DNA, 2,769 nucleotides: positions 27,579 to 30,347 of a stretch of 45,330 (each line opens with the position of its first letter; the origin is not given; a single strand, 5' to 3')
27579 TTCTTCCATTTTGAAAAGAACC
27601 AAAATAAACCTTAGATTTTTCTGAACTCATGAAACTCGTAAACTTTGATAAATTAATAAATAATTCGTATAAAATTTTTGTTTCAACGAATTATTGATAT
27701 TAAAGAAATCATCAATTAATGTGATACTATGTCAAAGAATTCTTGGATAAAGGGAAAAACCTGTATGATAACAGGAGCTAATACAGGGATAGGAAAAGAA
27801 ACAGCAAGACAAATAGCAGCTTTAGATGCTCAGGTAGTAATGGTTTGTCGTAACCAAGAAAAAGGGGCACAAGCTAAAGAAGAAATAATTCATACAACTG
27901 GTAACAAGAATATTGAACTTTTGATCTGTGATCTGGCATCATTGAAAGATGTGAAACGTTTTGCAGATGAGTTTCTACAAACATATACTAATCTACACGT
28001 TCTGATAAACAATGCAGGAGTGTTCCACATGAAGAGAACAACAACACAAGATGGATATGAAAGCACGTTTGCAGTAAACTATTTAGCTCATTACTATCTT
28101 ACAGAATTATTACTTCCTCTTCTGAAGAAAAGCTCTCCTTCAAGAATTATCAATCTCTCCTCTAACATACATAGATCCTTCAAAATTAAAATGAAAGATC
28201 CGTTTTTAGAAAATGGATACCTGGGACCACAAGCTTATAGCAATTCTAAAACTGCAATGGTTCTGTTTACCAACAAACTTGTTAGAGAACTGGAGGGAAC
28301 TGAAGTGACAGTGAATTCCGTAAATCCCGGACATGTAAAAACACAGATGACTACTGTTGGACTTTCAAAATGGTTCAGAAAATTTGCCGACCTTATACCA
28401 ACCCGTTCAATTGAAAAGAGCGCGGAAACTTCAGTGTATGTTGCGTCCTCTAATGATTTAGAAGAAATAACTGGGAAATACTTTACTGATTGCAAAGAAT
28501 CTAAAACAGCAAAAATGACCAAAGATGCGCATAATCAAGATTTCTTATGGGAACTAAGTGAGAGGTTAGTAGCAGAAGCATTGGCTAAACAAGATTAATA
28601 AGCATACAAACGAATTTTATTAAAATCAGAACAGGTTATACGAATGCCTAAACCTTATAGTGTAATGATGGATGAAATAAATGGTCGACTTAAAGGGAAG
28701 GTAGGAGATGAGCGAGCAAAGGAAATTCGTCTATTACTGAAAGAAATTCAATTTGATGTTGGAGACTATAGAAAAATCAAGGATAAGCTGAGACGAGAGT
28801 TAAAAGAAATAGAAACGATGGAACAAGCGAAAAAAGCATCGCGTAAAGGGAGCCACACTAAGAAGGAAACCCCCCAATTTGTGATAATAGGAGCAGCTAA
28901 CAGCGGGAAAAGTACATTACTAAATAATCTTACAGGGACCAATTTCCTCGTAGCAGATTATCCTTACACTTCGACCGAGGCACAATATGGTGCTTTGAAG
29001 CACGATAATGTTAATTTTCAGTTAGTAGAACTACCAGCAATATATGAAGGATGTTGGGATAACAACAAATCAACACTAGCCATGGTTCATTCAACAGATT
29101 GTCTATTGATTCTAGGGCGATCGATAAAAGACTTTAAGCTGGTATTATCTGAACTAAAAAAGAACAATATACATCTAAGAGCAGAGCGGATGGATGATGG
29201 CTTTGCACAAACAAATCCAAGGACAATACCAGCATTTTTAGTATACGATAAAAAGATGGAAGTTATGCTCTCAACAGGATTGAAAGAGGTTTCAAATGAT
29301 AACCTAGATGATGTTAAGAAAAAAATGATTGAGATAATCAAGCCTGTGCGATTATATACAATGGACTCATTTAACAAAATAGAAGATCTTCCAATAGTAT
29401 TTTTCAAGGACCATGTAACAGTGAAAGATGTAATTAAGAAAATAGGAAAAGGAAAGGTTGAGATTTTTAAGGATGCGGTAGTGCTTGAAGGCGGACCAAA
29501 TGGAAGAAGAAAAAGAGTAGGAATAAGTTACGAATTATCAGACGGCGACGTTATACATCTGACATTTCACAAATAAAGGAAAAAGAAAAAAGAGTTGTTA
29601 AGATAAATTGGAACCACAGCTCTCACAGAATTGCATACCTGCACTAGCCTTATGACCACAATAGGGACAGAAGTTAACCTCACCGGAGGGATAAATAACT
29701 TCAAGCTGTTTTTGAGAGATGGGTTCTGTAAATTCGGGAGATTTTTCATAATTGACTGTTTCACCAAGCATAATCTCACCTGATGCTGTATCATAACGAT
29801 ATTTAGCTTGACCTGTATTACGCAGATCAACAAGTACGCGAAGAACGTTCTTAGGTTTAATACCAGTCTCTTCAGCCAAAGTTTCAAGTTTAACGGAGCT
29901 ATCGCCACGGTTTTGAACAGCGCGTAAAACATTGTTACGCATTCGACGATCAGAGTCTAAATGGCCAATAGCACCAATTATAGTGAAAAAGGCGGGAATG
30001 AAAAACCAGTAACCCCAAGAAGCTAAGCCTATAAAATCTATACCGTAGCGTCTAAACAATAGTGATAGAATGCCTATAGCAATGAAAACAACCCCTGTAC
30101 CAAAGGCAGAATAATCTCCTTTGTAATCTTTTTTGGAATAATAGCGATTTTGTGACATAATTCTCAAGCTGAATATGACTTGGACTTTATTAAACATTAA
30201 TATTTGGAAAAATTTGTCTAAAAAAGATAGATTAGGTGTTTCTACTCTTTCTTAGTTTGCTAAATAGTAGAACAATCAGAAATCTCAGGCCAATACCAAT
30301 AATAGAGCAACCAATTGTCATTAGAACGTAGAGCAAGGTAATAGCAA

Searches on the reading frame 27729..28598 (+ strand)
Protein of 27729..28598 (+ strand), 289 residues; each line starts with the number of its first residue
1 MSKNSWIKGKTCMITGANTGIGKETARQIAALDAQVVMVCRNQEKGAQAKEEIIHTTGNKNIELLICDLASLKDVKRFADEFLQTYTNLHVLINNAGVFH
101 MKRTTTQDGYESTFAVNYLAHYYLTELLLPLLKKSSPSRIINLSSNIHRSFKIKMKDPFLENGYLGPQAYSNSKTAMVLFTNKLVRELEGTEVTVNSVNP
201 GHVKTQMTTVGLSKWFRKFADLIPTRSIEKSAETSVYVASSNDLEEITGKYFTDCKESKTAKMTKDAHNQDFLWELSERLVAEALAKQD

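Call 47: search_protein_families(library=pfam, proteins=[window:27729-28598:+])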
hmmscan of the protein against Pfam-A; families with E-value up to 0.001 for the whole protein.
window:27729-28598:+ (289 aa): 5 families
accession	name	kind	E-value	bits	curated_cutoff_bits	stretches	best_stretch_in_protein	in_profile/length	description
PF00106.31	adh_short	-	2.7e-39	135.1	26.6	1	10-209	1-188/195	short chain dehydrogenase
PF13561.12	adh_short_C2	-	5.8e-27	95.2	27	1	16-249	1-226/236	Enoyl-(Acyl carrier protein) reductase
PF08659.16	KR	-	8e-08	32.8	22.6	1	11-127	2-122/180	KR domain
PF01370.27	Epimerase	-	0.00061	19.7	20.9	1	13-146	2-116/240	NAD dependent epimerase/dehydratase family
PF02719.21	Polysacc_synt_2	-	0.00066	19.4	20.2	0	13-82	2-73/293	Polysaccharide biosynthesis protein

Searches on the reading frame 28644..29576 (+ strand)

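Call 47: search_protein_families(library=pfam, proteins=[window:28644-29576:+])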
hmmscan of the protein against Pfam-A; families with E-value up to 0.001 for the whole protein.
window:28644-29576:+ (310 aa): 5 families
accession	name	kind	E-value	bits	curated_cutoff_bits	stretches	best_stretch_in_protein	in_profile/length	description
PF01926.29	MMR_HSR1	-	1.5e-14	54.5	21.9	1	79-173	2-98/113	50S ribosome-binding GTPase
PF02421.24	FeoB_N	-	2.3e-11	43.9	27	1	79-135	3-59/156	Ferrous iron transport protein B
PF02824.27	TGS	-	4.8e-05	23.8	22.2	1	254-306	13-58/60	TGS domain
PF00350.29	Dynamin_N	-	0.00013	22.5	27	1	80-104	2-26/168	Dynamin family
PF09439.16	SRPRB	-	0.00027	20.8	25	0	75-131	2-54/178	Signal recognition particle receptor beta subunit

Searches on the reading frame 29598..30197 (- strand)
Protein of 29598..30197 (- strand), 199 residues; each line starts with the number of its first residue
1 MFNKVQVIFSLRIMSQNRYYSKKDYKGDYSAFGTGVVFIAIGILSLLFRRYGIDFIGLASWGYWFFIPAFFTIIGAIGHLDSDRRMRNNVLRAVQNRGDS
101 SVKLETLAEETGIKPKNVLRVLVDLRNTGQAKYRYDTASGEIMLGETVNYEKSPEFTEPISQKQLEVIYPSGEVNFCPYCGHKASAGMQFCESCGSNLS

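Call 47: search_protein_families(library=pfam, proteins=[window:29598-30197:-])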
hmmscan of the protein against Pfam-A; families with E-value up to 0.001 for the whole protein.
window:29598-30197:- (199 aa): 3 families
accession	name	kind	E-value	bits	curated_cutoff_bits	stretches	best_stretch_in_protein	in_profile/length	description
PF13240.11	Zn_Ribbon_1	-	2.2e-06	27.7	25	1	176-198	1-23/23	zinc-ribbon domain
PF13248.11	Zn_ribbon_3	-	2.7e-06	27.1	27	1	177-198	5-26/26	zinc-ribbon domain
PF12773.13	DZR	-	0.00027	21.4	27.3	1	177-196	1-20/45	Double zinc ribbon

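Call 49: find_homologous_proteins(query=window:29598-30197:-, max_evalue=0.00001)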
Query window:29598-30197:- (199 aa): 43 proteins with E <= 0.00001 among 145 candidates.
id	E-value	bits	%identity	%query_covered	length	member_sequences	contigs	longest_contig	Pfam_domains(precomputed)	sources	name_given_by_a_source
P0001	2.0e-130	450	100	100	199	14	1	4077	PF13240.12,PF13248.12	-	-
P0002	2.4e-122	424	92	100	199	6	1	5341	PF13240.12,PF13248.12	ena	-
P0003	3.2e-115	401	88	99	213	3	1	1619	PF13240.12,PF13248.12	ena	-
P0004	8.0e-113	393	86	100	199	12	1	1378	PF13248.12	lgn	-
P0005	4.2e-105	368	85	93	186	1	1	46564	PF13240.12,PF13248.12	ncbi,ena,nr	ncbi:MAG: hypothetical protein KGD64_01035 [Candidatus Heimdallarchaeota archaeon]|nr:hypothetical p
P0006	5.0e-80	286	65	93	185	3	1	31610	PF13240.12,PF13248.12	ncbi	ncbi:MAG: zinc ribbon domain-containing protein [Candidatus Heimdallarchaeaceae archaeon]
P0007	3.0e-78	280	66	93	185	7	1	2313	PF13240.12,PF13248.12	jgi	-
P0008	9.3e-78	278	65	93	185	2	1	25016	PF13240.12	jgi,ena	-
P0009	1.2e-76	275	64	93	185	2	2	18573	-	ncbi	ncbi:MAG: zinc-ribbon domain-containing protein [Candidatus Heimdallarchaeota archaeon]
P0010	2.0e-76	274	64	93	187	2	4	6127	PF13240.12,PF13248.12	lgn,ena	-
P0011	2.4e-76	274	64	93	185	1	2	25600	PF13248.12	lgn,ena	-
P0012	1.2e-74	268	62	93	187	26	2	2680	PF13240.12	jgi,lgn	jgi:hypothetical protein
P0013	1.7e-74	268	62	93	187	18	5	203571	PF13248.12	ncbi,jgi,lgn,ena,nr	ncbi:MAG: zinc ribbon domain-containing protein [Candidatus Heimdallarchaeota archaeon]|nr:zinc ribb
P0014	2.5e-74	267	63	93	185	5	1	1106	PF13240.12,PF13248.12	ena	-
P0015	8.5e-74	265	64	93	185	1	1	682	PF13240.12,PF13248.12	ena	-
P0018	7.3e-70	253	60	93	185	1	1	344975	PF13248.12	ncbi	-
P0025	4.8e-62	227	56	93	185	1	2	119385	PF13240.12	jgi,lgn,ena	-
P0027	8.6e-61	223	52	93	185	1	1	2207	PF13240.12,PF13248.12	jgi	jgi:hypothetical protein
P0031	1.2e-47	180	47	92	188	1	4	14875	-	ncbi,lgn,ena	-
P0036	1.1e-43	167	45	93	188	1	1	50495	PF13240.12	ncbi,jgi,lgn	-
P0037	1.5e-43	167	44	92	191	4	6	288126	PF13240.12,PF13248.12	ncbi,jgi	ncbi:MAG: zinc ribbon domain-containing protein [Promethearchaeota archaeon]|jgi:hypothetical protei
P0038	1.0e-42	164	42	94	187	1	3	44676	PF13240.12,PF13248.12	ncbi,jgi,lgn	-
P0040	6.8e-42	161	45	93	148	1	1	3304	PF13240.12,PF13248.12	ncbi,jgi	ncbi:MAG: zinc ribbon domain-containing protein [Candidatus Heimdallarchaeaceae archaeon]|jgi:hypoth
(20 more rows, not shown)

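Call 50: find_encoding_contigs(protein=P0013, flank=10000, max_places=1)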
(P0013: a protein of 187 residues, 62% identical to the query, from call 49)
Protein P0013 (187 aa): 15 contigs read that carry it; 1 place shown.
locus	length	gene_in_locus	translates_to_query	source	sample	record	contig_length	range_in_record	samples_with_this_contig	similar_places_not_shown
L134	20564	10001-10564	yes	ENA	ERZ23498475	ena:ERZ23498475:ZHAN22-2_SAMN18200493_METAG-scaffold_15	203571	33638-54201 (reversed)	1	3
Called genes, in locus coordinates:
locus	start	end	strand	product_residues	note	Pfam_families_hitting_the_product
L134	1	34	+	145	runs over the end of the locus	-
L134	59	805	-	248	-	PF01325:Fe_dep_repress, PF01047:MarR (weak), PF02742:Fe_dep_repr_C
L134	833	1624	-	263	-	PF00378:ECH_1, PF16113:ECH_2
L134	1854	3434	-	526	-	PF02538:Hydantoinase_B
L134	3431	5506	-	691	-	PF05378:Hydant_A_N, PF01968:Hydantoinase_A, PF19278:Hydant_A_C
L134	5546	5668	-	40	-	-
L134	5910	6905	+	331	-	PF14249:Tocopherol_cycl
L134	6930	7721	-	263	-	PF03447:NAD_binding_3, PF01958:Asp_DH_C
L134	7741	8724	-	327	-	PF00248:Aldo_ket_red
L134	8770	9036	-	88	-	-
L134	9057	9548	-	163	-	PF12900:Pyridox_ox_2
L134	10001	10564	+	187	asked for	PF13248:Zn_ribbon_3 (weak)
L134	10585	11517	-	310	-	PF01926:MMR_HSR1, PF02421:FeoB_N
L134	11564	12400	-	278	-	PF00106:adh_short, PF08659:KR (weak), PF13561:adh_short_C2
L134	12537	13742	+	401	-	PF04015:DUF362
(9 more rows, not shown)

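Call 51: find_encoding_contigs(protein=P0018, flank=10000, max_places=1)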
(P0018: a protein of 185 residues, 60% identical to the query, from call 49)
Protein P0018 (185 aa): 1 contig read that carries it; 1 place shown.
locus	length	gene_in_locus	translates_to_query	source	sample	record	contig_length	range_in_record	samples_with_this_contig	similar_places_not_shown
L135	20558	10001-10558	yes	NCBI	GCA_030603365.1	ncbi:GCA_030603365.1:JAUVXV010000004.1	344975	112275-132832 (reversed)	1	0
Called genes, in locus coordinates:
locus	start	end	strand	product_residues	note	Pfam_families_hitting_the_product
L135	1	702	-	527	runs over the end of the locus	PF02538:Hydantoinase_B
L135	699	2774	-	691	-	PF05378:Hydant_A_N, PF01968:Hydantoinase_A, PF19278:Hydant_A_C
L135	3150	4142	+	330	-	PF14249:Tocopherol_cycl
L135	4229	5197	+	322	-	PF19641:DUF6144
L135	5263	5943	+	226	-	PF00626:Gelsolin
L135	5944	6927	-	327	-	PF00248:Aldo_ket_red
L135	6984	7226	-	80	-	-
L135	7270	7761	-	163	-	PF12900:Pyridox_ox_2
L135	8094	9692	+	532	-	PF05048:NosD, PF13229:Beta_helix, PF05048:NosD, PF13229:Beta_helix, PF05048:NosD, PF13229:Beta_helix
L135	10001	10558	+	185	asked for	PF13248:Zn_ribbon_3 (weak)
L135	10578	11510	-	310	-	PF01926:MMR_HSR1, PF02421:FeoB_N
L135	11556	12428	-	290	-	PF00106:adh_short, PF08659:KR, PF01370:Epimerase (faint), PF13561:adh_short_C2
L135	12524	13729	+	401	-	PF04015:DUF362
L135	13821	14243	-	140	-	PF01022:HTH_5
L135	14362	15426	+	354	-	PF13593:SBF_like, PF01758:SBF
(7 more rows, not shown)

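Call 52: find_encoding_contigs(protein=P0025, flank=10000, max_places=1)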
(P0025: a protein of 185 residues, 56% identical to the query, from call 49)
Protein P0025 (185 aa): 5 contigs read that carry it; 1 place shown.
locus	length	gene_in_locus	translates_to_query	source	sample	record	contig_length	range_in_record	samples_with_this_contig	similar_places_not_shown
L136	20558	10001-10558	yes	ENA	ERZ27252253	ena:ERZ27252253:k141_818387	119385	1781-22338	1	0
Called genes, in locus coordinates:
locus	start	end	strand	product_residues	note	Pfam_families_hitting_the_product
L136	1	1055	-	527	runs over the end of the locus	PF02538:Hydantoinase_B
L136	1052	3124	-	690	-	PF05378:Hydant_A_N, PF01968:Hydantoinase_A, PF19278:Hydant_A_C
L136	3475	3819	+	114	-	-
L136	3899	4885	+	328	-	PF14249:Tocopherol_cycl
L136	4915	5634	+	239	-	PF00626:Gelsolin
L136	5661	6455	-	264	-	PF03447:NAD_binding_3, PF01958:Asp_DH_C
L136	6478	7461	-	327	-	PF00248:Aldo_ket_red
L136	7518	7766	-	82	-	-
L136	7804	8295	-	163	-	PF04299:FMN_bind_2 (faint), PF12900:Pyridox_ox_2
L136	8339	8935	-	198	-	PF13489:Methyltransf_23, PF01209:Ubie_methyltran, PF13847:Methyltransf_31, PF08241:Methyltransf_11, PF08242:Methyltransf_12 (weak), PF13649:Methyltransf_25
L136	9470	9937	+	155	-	PF01243:PNPOx_N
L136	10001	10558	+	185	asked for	PF13240:Zn_Ribbon_1 (weak)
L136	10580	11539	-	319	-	PF01926:MMR_HSR1, PF02421:FeoB_N, PF02824:TGS (faint)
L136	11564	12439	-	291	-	PF00106:adh_short, PF08659:KR, PF13561:adh_short_C2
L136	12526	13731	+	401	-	PF04015:DUF362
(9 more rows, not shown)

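Call 56: find_encoding_contigs(protein=P0036, flank=5000, max_places=1)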
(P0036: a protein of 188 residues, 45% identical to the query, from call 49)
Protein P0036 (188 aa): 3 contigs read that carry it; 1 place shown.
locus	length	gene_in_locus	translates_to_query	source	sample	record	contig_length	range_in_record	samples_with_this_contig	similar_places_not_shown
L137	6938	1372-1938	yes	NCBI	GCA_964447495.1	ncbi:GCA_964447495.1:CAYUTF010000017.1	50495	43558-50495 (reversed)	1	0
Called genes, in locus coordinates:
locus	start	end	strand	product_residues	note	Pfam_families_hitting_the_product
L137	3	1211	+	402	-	?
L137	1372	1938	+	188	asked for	PF13240:Zn_Ribbon_1 (weak)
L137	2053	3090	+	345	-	PF00294:PfkB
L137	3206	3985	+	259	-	PF05853:BKACE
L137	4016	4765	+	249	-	PF00106:adh_short, PF08659:KR, PF23441:SDR, PF13561:adh_short_C2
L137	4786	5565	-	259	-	PF00106:adh_short, PF08659:KR, PF23441:SDR, PF13561:adh_short_C2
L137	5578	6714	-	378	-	PF01321:Creatinase_N, PF00557:Peptidase_M24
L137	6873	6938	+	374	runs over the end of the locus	PF01408:GFO_IDH_MocA, PF22725:GFO_IDH_MocA_C3, PF02894:GFO_IDH_MocA_C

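Call 57: find_encoding_contigs(protein=P0037, flank=5000, max_places=1)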
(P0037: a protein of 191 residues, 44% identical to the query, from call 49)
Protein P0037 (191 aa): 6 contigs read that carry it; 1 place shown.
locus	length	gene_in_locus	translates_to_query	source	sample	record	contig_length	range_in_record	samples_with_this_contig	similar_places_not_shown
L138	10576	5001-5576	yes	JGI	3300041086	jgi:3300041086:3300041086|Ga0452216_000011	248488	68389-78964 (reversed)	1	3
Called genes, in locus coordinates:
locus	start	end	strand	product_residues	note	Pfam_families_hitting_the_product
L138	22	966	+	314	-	PF00288:GHMP_kinases_N, PF08544:GHMP_kinases_C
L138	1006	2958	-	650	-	PF01739:CheR, PF03975:CheD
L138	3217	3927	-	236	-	-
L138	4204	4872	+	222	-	PF00483:NTP_transferase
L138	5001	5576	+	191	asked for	PF13240:Zn_Ribbon_1 (faint), PF13248:Zn_ribbon_3 (weak)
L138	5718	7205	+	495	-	PF02629:CoA_binding, PF13380:CoA_binding_2, PF13607:Succ_CoA_lig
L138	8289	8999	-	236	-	-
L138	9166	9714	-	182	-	PF08123:DOT1, PF02527:GidB (weak)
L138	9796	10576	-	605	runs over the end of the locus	PF00664:ABC_membrane, PF00005:ABC_tran, PF02463:SMC_N (faint)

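Call 58: find_encoding_contigs(protein=P0038, flank=5000, max_places=1)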
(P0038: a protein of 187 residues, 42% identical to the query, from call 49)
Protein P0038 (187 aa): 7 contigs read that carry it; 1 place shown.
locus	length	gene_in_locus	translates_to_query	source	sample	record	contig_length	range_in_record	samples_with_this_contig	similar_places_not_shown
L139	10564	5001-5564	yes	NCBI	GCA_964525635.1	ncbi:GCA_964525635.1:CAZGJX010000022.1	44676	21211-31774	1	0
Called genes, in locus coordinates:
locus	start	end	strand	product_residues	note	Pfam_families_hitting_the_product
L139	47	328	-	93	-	PF09341:Pcc1 (faint)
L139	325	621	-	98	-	PF01780:Ribosomal_L37ae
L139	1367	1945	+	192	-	PF01558:POR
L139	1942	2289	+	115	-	PF13484:Fer4_16 (faint), PF12797:Fer4_2 (faint), PF13237:Fer4_10 (faint), PF12838:Fer4_7, PF13187:Fer4_9 (weak), PF14697:Fer4_21 (weak), PF12837:Fer4_6 (faint), PF00037:Fer4 (weak)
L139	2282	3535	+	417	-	PF01855:POR_N, PF02780:Transketolase_C (weak), PF17147:PFOR_II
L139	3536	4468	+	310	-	PF02775:TPP_enzyme_C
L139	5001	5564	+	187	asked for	PF13248:Zn_ribbon_3 (faint), PF13240:Zn_Ribbon_1 (weak)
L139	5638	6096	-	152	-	-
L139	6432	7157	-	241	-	-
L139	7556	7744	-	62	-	-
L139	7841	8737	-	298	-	PF06224:AlkZ-like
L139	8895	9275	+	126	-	-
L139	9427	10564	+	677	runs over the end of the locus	PF00933:Glyco_hydro_3, PF01915:Glyco_hydro_3_C, PF14310:Fn3-like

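Call 60: find_encoding_contigs(protein=P0031, flank=4000, max_places=1)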
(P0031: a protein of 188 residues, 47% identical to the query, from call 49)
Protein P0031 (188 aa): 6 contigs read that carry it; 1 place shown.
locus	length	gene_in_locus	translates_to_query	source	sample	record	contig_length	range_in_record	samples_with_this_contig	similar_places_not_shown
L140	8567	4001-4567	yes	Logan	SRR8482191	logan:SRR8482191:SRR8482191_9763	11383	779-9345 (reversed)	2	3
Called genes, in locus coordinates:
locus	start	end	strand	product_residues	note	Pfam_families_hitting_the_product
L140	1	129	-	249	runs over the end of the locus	-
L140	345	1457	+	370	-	PF10509:GalKase_gal_bdg, PF00288:GHMP_kinases_N, PF08544:GHMP_kinases_C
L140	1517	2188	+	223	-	PF00483:NTP_transferase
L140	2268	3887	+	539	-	-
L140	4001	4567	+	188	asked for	-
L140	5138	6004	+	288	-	PF14512:TM1586_NiRdase, PF00881:Nitroreductase (faint)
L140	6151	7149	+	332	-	PF01073:3Beta_HSD, PF01370:Epimerase, PF02719:Polysacc_synt_2, PF04321:RmlD_sub_bind, PF05368:NmrA, PF07993:NAD_binding_4, PF13460:NAD_binding_10, PF16363:GDP_Man_Dehyd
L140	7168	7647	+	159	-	-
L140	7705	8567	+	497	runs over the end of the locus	PF00171:Aldedh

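Call 61: find_encoding_contigs(protein=P0027, flank=4000, max_places=1)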
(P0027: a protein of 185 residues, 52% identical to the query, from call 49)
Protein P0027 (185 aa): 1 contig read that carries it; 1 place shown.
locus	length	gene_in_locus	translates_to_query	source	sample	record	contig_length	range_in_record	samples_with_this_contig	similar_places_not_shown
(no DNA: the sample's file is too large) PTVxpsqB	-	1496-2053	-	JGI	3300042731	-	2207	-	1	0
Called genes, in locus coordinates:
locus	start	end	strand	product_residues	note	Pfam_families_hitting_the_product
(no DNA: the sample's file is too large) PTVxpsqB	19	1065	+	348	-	PF02811:PHP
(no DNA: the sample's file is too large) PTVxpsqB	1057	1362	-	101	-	-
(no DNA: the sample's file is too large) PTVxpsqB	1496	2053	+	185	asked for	PF13240:Zn_Ribbon_1 (faint), PF13248:Zn_ribbon_3 (weak)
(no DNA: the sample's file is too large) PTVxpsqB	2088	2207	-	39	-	?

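Call 62: find_encoding_contigs(protein=P0040, flank=4000, max_places=1)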
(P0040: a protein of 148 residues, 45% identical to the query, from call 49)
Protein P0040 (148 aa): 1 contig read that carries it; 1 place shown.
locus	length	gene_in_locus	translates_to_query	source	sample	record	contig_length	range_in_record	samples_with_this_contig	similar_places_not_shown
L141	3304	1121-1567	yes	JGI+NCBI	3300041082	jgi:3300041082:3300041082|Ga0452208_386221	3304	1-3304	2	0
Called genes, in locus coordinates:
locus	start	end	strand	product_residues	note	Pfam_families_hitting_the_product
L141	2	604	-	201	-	PF00248:Aldo_ket_red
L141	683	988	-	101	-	-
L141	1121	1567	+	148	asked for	PF13240:Zn_Ribbon_1 (weak), PF13248:Zn_ribbon_3 (weak)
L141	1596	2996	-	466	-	PF07690:MFS_1, PF13347:MFS_2, PF07690:MFS_1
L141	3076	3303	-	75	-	?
